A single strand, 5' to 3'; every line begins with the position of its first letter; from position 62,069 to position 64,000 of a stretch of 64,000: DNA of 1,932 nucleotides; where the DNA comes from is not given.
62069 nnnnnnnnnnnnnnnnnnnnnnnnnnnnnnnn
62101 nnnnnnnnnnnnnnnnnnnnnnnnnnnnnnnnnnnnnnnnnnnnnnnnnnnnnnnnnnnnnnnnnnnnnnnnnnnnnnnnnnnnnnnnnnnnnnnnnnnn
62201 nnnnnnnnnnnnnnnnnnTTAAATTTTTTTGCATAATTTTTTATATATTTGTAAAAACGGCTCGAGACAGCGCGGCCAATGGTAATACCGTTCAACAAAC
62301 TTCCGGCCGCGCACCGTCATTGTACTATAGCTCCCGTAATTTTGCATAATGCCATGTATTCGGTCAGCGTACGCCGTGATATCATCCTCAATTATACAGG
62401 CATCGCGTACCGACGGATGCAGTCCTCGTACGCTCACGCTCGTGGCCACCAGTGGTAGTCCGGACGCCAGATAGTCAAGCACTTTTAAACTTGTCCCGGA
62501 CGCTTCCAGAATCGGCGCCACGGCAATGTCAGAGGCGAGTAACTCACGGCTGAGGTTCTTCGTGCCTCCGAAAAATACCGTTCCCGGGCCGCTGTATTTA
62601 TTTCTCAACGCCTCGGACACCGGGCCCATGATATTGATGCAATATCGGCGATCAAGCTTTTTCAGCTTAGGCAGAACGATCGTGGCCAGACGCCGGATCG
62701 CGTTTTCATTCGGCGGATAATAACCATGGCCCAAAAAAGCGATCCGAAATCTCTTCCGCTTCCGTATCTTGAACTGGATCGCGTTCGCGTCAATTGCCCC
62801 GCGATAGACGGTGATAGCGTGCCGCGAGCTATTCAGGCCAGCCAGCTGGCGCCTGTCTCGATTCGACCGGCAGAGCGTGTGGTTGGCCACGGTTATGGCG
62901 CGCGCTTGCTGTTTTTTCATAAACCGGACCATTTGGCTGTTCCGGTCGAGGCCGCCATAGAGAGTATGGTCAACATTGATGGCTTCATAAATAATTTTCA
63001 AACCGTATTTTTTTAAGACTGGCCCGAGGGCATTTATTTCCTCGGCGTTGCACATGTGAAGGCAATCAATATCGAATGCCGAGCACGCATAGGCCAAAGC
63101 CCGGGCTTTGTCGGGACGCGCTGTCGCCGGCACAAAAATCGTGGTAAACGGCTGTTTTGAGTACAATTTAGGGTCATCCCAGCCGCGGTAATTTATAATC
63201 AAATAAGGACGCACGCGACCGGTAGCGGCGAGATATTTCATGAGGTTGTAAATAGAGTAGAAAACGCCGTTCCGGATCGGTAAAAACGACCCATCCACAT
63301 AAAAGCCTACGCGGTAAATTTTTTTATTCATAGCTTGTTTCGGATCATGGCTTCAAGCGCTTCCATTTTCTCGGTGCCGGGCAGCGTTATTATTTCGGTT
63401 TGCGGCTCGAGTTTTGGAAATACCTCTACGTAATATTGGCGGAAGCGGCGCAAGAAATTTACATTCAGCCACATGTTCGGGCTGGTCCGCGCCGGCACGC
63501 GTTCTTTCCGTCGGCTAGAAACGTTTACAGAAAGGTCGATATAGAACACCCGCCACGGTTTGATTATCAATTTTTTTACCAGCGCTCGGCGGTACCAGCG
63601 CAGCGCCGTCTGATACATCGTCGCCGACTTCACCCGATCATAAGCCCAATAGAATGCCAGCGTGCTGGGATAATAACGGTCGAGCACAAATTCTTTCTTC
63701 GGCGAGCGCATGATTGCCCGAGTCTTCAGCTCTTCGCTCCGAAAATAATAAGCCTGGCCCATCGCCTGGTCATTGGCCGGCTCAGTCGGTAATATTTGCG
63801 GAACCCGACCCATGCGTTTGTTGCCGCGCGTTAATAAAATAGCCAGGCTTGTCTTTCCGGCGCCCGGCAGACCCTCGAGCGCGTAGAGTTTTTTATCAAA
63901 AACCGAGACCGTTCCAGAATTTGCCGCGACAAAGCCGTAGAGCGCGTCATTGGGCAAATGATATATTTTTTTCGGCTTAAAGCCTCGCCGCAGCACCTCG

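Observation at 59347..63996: Nucleotide/sugar-modification gene set directly upstream of the RiPP precursor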

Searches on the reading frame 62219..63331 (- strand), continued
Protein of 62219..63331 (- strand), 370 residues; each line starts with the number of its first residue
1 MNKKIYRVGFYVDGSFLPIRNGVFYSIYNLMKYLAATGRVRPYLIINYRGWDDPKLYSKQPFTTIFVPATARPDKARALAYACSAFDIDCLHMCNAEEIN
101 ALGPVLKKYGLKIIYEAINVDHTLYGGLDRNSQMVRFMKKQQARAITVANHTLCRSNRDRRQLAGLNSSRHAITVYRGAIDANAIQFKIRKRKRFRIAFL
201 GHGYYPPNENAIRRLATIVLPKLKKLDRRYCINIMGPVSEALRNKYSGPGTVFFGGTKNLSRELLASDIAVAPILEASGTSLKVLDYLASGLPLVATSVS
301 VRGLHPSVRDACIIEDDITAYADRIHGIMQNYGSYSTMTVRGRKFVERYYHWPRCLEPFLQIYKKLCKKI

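Call 37: search_protein_families(library=pfam, proteins=[L016:12400-12642:+, L016:12660-13088:+, L016:13179-13898:+, L016:6019-6486:+, L016:5685-6041:+, L016:4854-5378:-, L016:3977-4726:-, L016:2968-3972:-, L016:2333-2971:-, L014:4511-5119:+], max_evalue=0.01)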
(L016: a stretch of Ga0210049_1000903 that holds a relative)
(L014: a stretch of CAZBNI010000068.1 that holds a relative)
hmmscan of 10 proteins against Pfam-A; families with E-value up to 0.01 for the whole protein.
L016:12400-12642:+ (80 aa): 0 families

L016:12660-13088:+ (142 aa): 1 family
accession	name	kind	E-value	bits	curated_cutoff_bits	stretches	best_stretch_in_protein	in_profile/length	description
PF01551.29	Peptidase_M23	-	8.6e-16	58.4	28.7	1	14-108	2-89/96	Peptidase family M23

L016:13179-13898:+ (239 aa): 1 family
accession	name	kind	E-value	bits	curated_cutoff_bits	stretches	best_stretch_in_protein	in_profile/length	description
PF07790.16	Pilin_N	-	0.0042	18.4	25.2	1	15-81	10-75/78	Archaeal Type IV pilin, N-terminal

L016:6019-6486:+ (155 aa): 1 family
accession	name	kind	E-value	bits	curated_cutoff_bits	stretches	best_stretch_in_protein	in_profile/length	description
PF00072.30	Response_reg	-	7.1e-12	45.9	30.2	1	23-132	1-107/111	Response regulator receiver domain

L016:5685-6041:+ (118 aa): 6 families
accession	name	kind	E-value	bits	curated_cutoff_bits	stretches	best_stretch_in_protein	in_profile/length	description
PF01381.28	HTH_3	-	1e-08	35.5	23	1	6-58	1-53/55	Helix-turn-helix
PF12844.13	HTH_19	-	5.2e-08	33.1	30.2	1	3-61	1-59/64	Helix-turn-helix domain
PF13560.12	HTH_31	-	8.5e-05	23.2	27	1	3-58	3-59/64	Helix-turn-helix domain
PF23737.1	HTH_71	-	0.00044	20.6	27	1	56-96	11-47/50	HTH 3-helical bundle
PF07738.19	Sad1_UNC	-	0.0007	20.1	22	1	13-114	28-116/132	Sad1 / UNC-like C-terminal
PF21716.3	dnstrm_HI1420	-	0.004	17.4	27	0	12-55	41-84/90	Probable addiction module antidote protein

L016:4854-5378:- (174 aa): 0 families

L016:3977-4726:- (249 aa): 3 families
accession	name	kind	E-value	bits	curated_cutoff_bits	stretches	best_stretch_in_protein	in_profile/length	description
PF00483.29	NTP_transferase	-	7.7e-25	88.3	21.2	1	4-245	1-243/245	Nucleotidyl transferase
PF12804.13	NTP_transf_3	-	5.4e-09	36.9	27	1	6-80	2-67/160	MobA-like NTP transferase domain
PF01128.25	IspD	-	9.8e-07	29.2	27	1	5-63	3-60/221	2-C-methyl-D-erythritol 4-phosphate cytidylyltransferase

L016:2968-3972:- (334 aa): 1 family
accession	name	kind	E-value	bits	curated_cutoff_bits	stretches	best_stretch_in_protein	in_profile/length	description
PF01933.23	CofD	-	8e-77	258.7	30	1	8-294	1-289/290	2-phospho-L-lactate transferase CofD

L016:2333-2971:- (212 aa): 1 family
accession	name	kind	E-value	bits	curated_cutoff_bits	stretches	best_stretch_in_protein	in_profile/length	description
PF00702.32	Hydrolase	-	0.00035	21.5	26.4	1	3-136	4-150/191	haloacid dehalogenase-like hydrolase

L014:4511-5119:+ (202 aa): 3 families
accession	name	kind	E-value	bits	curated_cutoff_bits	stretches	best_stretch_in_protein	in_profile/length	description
PF03575.23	Peptidase_S51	-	3.2e-26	92.7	23.9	1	5-196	3-201/206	Peptidase family S51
PF07685.20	GATase_3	-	0.0014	18.7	27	1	65-156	26-112/196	CobB/CobQ-like glutamine amidotransferase domain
PF04230.19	PS_pyruv_trans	-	0.0026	18.1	25.3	1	51-150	8-132/280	Polysaccharide pyruvyl transferase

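Call 69: find_homologous_proteins(query=L001:9282-10004:+, max_evalue=0.001)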
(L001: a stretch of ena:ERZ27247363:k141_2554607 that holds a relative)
Query L001:9282-10004:+ (240 aa): 7 proteins with E <= 0.001 among 422 candidates.
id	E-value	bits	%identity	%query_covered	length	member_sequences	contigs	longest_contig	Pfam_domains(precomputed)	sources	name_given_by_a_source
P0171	1.9e-157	540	100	100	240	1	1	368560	PF02223.24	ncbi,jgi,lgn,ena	ncbi:MAG: hypothetical protein WC497_02630 [Patescibacteria group bacterium]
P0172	1.3e-96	341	66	98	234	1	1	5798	PF02223.24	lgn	-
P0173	6.5e-96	338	63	96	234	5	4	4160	PF02223.24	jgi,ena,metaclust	metaclust:\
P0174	3.3e-61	225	46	94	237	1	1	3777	-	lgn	-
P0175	4.9e-61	224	48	94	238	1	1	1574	PF02223.24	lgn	-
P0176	1.4e-55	206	44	96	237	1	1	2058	PF02223.24,PF01712.26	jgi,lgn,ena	-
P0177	1.7e-41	160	53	63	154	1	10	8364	-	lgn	-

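Call 71: search_solved_structures(query=A7, max_evalue=1, show_alignments=2)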
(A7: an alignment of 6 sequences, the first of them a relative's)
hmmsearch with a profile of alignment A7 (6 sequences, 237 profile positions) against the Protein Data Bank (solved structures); distinct sequences matched with E-value up to 1: 18.
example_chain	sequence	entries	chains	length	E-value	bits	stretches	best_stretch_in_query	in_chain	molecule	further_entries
3hjn_A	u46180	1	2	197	8e-07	31.9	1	59-235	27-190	Thymidylate kinase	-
2pbr_A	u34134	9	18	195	0.00049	22.8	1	76-222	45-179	Thymidylate kinase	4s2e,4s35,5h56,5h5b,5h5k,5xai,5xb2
5xbh_A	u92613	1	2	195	0.00059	22.6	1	76-222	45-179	Thymidylate kinase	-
5xb5_A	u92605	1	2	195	0.0063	19.2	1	78-222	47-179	Thymidylate kinase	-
3lv8_A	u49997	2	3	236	0.036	16.7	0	45-79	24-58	Thymidylate kinase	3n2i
4tmk_A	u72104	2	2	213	0.11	15.1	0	48-91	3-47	PROTEIN (THYMIDYLATE KINASE)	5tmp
1uky_A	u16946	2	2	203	0.15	14.7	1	152-235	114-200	URIDYLATE KINASE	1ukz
9o57_A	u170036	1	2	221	0.16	14.5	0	51-85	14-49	Thymidylate kinase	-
7owe_E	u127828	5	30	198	0.23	14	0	51-77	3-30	Adenylate kinase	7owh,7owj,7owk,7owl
9r72_B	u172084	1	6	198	0.24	14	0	51-77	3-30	Adenylate kinase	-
8oun_A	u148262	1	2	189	0.27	13.8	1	52-91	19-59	GTP-binding protein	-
5xal_A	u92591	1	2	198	0.41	13.3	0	52-85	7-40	Thymidylate kinase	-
6ln3_A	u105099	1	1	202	0.44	13.1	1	49-74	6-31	Adenylate kinase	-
8oum_A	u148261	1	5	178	0.46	13.1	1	52-89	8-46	GTP-binding protein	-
1upt_A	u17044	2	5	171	0.52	12.9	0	53-80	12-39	ADP-RIBOSYLATION FACTOR-LIKE PROTEIN 1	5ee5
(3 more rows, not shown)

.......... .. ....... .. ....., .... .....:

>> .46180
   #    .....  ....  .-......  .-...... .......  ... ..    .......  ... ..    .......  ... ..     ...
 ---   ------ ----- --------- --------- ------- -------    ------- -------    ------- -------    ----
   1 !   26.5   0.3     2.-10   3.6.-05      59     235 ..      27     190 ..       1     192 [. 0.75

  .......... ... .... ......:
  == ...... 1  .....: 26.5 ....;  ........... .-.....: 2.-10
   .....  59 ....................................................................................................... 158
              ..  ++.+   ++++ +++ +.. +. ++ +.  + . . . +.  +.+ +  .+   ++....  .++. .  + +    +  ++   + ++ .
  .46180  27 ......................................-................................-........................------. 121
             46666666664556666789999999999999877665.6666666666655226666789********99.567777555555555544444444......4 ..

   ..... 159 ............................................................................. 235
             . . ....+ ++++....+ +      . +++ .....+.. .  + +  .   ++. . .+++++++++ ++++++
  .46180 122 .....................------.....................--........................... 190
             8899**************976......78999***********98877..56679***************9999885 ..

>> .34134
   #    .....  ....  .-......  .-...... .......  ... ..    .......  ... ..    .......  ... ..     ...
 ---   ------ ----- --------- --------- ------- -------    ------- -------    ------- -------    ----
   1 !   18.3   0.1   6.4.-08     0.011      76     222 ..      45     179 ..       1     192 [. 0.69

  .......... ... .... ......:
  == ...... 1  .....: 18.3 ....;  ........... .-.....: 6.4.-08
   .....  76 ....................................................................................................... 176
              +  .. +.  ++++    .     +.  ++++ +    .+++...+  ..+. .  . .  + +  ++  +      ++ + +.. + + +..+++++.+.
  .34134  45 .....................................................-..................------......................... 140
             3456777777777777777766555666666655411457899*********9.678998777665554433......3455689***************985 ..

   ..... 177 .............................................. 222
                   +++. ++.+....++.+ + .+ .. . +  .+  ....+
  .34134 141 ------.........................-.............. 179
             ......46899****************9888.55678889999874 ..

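Call 74: search_protein_families(library=phrogs, proteins=[L001:9282-10004:+, window:62219-63331:-, L001:8558-9226:+], max_evalue=0.001)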
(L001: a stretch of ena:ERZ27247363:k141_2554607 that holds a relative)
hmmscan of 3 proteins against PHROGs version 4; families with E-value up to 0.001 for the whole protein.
L001:9282-10004:+ (240 aa): 1 family
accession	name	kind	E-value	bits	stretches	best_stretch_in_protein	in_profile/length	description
phrog_761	-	other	6.8e-06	26.9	1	52-227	18-197/362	thymidylate kinase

window:62219-63331:- (370 aa): 0 families

L001:8558-9226:+ (222 aa): 2 families
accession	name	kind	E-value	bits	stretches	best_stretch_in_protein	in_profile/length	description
phrog_3921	-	unknown function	1.5e-15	58.2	1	19-147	27-149/227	-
phrog_5889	-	unknown function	7.1e-06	26.6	1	26-122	78-177/242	-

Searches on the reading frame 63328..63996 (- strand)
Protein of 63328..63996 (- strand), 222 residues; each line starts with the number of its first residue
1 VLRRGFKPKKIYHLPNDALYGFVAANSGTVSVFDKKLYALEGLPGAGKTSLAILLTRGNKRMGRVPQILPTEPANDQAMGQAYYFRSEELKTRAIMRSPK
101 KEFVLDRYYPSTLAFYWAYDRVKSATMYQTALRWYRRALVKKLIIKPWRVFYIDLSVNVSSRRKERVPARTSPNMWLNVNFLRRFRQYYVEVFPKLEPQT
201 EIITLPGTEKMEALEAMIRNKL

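Call 3: search_protein_families(library=pfam, proteins=[window:63328-63996:-], max_evalue=0.01)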
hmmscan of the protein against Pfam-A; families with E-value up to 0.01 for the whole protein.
window:63328-63996:- (222 aa): 1 family
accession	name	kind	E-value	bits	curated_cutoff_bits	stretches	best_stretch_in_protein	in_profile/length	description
PF02223.23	Thymidylate_kin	-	5.4e-08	33.2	27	1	68-218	45-185/185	Thymidylate kinase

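Call 4: search_protein_families(library=ncbifam, proteins=[window:63328-63996:-], max_evalue=0.01)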
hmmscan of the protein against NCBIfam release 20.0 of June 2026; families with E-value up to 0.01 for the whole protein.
window:63328-63996:- (222 aa): 1 family
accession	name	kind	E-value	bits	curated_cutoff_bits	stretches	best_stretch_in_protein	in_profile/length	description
TIGR00041.1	DTMP_kinase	equivalog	3.5e-09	36.6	83.25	1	100-218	90-196/196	dTMP kinase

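Call 8: search_protein_families(library=padloc, proteins=[window:63328-63996:-], max_evalue=0.01)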
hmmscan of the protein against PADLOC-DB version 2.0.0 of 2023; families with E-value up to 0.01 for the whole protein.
window:63328-63996:- (222 aa): 1 family
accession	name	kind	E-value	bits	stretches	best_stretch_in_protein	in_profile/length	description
PDLC04690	PDC-M51B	-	0.0039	15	0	40-171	7-134/191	-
